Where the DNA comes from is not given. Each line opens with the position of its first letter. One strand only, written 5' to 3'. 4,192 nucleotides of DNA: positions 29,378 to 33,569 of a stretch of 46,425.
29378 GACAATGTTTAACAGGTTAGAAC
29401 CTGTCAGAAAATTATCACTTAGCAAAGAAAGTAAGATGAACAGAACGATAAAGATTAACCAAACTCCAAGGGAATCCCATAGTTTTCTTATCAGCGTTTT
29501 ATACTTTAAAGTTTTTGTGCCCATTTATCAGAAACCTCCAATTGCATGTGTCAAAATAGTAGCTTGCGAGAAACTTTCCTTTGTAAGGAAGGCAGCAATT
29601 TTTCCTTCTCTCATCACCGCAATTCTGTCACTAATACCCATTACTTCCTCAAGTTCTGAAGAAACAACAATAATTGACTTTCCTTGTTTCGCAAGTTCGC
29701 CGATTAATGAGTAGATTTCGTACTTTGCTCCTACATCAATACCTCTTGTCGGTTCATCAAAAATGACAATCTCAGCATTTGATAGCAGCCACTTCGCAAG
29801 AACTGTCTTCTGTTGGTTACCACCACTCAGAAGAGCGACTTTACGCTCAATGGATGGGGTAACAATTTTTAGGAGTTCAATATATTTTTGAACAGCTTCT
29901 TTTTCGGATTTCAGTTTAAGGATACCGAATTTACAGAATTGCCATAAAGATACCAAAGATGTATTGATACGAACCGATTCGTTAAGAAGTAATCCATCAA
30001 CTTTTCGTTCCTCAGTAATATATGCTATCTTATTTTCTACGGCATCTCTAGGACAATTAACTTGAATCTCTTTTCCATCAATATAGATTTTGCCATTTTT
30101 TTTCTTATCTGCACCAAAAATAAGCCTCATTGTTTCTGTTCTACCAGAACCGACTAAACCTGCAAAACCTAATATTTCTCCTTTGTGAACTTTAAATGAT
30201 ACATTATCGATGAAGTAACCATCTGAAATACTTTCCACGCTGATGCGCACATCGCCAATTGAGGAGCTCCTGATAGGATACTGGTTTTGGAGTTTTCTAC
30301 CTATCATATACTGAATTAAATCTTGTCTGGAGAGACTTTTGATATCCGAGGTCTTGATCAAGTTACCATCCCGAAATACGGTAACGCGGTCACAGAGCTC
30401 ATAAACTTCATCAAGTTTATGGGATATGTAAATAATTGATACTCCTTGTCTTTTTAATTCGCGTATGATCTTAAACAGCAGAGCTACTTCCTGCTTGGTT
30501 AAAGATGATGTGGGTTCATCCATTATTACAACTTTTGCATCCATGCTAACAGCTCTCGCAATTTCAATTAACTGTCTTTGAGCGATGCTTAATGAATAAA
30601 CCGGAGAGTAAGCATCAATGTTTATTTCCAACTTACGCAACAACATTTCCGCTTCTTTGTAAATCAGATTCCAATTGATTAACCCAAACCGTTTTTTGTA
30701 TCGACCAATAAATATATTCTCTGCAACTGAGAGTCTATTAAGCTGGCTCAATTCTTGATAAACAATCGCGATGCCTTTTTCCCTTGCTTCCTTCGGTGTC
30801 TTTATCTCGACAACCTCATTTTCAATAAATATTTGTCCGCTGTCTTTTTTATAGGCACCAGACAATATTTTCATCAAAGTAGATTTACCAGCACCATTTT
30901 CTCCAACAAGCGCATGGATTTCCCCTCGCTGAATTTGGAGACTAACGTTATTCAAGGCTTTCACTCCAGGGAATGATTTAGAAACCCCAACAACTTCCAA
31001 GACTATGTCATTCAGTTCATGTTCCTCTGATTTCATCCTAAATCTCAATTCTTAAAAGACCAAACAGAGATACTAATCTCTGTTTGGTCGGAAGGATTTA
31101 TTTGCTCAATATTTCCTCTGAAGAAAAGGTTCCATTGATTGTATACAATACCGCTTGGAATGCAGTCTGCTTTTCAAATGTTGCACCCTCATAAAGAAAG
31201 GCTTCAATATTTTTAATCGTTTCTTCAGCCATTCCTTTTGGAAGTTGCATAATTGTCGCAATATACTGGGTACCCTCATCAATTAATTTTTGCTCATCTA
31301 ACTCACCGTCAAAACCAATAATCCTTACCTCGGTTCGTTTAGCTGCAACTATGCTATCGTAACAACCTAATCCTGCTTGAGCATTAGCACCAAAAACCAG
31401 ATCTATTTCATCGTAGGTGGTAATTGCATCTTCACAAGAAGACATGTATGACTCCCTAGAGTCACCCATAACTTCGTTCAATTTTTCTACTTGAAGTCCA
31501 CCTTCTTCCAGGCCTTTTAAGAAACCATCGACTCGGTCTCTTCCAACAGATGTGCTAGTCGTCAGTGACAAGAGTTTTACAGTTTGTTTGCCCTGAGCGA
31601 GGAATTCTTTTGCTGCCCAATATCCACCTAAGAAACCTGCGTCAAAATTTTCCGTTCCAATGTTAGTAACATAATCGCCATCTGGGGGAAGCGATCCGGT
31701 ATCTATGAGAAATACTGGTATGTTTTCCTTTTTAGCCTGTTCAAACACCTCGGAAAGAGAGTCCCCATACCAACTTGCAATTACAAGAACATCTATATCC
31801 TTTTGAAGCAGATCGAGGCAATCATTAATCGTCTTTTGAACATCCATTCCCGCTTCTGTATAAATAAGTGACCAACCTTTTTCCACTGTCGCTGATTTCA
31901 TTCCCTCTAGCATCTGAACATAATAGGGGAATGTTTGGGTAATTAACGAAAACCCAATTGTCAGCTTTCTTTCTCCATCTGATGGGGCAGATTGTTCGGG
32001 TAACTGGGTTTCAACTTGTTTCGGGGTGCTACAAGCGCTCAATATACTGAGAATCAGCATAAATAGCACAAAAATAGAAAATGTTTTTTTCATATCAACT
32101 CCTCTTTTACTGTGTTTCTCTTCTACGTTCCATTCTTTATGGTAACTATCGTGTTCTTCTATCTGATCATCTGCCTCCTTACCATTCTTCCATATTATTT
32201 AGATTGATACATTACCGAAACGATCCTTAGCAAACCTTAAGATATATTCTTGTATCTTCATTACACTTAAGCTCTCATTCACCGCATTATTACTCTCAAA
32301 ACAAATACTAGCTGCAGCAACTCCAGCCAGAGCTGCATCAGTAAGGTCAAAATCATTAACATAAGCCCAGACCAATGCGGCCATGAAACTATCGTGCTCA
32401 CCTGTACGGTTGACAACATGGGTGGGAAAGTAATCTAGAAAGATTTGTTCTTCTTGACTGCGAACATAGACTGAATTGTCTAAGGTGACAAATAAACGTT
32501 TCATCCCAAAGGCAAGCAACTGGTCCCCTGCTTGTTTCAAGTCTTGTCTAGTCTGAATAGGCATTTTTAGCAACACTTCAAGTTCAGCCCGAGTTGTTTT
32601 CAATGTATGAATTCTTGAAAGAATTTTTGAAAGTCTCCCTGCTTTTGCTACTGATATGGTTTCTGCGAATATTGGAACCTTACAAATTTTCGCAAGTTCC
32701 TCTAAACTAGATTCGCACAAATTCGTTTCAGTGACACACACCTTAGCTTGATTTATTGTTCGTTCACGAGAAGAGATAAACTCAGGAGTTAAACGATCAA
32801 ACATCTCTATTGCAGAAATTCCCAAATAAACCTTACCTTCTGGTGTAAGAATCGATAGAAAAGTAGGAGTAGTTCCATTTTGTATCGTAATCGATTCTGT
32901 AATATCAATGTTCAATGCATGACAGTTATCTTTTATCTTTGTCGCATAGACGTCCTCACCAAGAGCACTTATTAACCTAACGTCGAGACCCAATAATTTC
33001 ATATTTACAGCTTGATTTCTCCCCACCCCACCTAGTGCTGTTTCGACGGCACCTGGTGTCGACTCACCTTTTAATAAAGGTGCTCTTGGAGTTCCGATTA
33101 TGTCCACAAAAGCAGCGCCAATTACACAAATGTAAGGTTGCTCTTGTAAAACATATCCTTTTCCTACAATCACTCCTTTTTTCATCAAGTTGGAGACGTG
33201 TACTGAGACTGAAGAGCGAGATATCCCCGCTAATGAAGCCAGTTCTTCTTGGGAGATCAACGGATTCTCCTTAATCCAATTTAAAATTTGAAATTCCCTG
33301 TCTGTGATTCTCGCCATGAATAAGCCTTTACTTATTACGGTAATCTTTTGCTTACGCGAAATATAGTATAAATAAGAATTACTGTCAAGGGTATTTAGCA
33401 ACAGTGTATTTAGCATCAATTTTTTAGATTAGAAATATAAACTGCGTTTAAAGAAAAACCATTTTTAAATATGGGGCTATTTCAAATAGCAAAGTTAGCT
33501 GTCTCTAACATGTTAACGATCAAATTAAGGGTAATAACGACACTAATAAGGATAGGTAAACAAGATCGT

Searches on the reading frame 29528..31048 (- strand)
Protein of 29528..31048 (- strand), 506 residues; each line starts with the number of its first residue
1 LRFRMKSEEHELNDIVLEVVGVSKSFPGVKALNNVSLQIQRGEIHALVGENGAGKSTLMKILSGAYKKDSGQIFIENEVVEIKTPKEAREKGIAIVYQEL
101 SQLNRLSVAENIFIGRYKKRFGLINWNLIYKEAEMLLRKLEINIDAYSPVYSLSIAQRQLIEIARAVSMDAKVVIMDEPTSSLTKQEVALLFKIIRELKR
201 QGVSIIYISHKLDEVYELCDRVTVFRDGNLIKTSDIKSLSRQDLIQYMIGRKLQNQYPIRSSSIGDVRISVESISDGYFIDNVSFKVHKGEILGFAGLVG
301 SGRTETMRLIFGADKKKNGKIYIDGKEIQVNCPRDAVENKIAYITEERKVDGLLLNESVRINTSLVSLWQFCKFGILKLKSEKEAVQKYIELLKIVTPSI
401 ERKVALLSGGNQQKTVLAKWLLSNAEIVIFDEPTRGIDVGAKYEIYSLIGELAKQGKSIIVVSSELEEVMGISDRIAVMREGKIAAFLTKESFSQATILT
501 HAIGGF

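Call 69: search_protein_families(library=pfam, proteins=[window:29528-31048:-], max_evalue=0.0001)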
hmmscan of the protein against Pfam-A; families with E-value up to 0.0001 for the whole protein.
window:29528-31048:- (506 aa): 5 families
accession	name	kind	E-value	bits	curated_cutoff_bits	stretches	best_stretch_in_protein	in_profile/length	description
PF00005.33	ABC_tran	-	8.2e-57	192.1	25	2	32-181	1-137/137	ABC transporter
PF13304.12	AAA_21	-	4.8e-12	47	27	0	44-64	1-21/304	AAA domain, putative AbiEii toxin, Type IV TA system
PF02463.25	SMC_N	-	1.1e-07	31.9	40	1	30-218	11-205/220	RecF/RecN/SMC N terminal domain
PF09818.15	ABC_ATPase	-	3.7e-05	23.3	23.2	0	37-68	75-106/283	P-loop domain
PF13401.12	AAA_22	-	8.3e-05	23.3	27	0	44-93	7-50/130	AAA domain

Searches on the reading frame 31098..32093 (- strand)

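Call 69: search_protein_families(library=pfam, proteins=[window:31098-32093:-], max_evalue=0.0001)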
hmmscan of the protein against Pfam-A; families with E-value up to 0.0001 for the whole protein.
window:31098-32093:- (331 aa): 2 families
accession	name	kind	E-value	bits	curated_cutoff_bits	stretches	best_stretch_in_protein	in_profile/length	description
PF13407.12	Peripla_BP_4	-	3e-37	129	35.1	1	46-298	1-252/258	Periplasmic binding protein domain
PF00532.27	Peripla_BP_1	-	6.2e-14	52.6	22.2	1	44-253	2-206/281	Periplasmic binding proteins and sugar binding domain of LacI family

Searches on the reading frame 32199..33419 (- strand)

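Call 69: search_protein_families(library=pfam, proteins=[window:32199-33419:-], max_evalue=0.0001)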
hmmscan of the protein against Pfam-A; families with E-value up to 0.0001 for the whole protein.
window:32199-33419:- (406 aa): 5 families
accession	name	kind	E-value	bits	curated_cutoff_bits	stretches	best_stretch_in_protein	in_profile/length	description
PF00294.29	PfkB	-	2.7e-36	125.9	25.8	1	96-381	3-297/302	pfkB family carbohydrate kinase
PF13412.12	HTH_24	-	6.4e-11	42.1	21.9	1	40-84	3-47/48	Winged helix-turn-helix DNA-binding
PF12802.13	MarR_2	-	4.9e-09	36.7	27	1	38-84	3-50/61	MarR family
PF01047.28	MarR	-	6.7e-07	29.5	24.6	1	38-84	1-47/59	MarR family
PF13545.12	HTH_Crp_2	-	1.3e-05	25.5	27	1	55-88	23-56/70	Crp-like helix-turn-helix domain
